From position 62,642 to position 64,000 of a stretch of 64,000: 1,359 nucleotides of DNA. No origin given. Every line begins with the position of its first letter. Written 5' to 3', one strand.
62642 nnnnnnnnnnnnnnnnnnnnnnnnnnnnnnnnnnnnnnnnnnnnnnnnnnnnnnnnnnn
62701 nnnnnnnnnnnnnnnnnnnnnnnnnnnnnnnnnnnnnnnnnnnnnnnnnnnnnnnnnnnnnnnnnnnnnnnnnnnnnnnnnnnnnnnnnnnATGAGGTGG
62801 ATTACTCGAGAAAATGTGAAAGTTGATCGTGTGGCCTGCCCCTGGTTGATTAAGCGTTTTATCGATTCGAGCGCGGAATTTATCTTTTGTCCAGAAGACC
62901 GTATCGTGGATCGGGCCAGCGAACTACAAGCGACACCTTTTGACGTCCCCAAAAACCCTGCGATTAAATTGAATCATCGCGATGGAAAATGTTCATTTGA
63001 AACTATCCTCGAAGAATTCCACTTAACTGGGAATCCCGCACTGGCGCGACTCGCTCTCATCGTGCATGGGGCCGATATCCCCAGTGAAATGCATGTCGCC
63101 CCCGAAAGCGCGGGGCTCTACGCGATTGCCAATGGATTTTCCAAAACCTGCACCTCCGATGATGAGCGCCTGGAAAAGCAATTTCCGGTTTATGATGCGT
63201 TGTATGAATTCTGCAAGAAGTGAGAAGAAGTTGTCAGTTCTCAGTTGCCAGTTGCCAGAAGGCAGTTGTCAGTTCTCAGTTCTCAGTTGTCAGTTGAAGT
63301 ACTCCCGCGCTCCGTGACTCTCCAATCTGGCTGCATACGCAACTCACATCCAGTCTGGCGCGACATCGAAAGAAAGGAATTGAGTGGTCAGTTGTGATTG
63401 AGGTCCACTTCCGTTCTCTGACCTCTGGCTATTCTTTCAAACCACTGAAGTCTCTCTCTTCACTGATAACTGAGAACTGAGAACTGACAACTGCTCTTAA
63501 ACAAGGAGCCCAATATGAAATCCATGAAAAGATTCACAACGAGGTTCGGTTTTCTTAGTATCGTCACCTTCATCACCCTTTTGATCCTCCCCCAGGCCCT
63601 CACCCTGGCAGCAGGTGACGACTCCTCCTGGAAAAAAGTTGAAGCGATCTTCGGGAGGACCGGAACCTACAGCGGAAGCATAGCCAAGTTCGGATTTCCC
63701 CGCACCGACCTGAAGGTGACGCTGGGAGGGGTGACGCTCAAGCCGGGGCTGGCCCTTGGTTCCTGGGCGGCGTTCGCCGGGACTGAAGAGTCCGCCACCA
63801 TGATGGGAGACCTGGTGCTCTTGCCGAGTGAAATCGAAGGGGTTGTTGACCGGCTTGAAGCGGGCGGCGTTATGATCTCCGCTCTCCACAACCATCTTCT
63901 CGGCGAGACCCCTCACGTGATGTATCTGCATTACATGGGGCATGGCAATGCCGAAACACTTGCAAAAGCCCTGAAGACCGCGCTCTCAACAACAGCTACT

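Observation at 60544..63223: ChrB_N-domain protein, MFS transporter and stand-alone ChrB_C-domain protein in a translationally coupled operon, without ChrA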

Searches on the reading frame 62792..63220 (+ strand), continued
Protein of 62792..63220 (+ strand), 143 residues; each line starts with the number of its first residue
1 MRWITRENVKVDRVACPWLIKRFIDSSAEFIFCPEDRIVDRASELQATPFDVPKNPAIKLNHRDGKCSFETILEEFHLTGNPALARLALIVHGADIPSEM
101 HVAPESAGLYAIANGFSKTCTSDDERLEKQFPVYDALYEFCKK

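Call 84: find_encoding_contigs(protein=P0015, flank=6000, max_places=2)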
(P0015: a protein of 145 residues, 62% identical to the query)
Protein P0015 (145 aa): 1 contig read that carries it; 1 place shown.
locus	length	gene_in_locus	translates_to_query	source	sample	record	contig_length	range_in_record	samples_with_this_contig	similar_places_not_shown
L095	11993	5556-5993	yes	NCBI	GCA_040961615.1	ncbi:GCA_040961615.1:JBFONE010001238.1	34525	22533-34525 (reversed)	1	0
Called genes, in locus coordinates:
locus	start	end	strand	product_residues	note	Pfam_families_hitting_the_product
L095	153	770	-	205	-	-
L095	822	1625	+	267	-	PF00398:RrnaAD, PF08241:Methyltransf_11 (weak), PF13649:Methyltransf_25 (weak)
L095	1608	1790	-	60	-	-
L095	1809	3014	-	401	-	PF01960:ArgJ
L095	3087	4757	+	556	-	PF00753:Lactamase_B, PF12706:Lactamase_B_2, PF22505:RNase_J_b_CASP, PF07521:RMMBL, PF17770:RNase_J_C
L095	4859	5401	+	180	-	PF01909:NTP_transf_2, PF18765:Polbeta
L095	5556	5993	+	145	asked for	PF09828:ChrB_C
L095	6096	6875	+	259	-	PF02673:BacA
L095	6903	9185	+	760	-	PF13491:FtsK_4TM, PF17854:FtsK_alpha, PF01580:FtsK_SpoIIIE, PF09397:FtsK_gamma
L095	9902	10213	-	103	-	PF27535:RelB3_C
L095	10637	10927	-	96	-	PF03683:UPF0175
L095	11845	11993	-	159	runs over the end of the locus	-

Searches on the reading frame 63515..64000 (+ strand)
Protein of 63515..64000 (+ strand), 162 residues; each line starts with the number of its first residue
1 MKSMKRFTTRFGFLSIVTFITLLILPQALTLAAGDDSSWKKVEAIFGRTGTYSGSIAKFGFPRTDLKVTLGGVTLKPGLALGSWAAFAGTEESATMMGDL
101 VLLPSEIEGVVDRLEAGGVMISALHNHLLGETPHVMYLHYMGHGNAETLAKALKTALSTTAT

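Call 14: search_protein_families(library=pfam, proteins=[window:63515-64000:+], max_evalue=0.001)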
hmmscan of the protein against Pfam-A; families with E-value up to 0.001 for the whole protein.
seq(162 aa): 1 family
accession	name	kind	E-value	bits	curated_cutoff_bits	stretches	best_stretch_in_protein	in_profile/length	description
PF07485.16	DUF1529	-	3.4e-40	137.1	25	1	41-158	2-120/121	Domain of Unknown Function (DUF1259)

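Call 15: search_protein_families(library=ncbifam, proteins=[window:63515-64000:+], max_evalue=0.01)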
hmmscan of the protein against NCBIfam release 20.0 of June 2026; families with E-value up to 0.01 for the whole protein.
seq(162 aa): 0 families
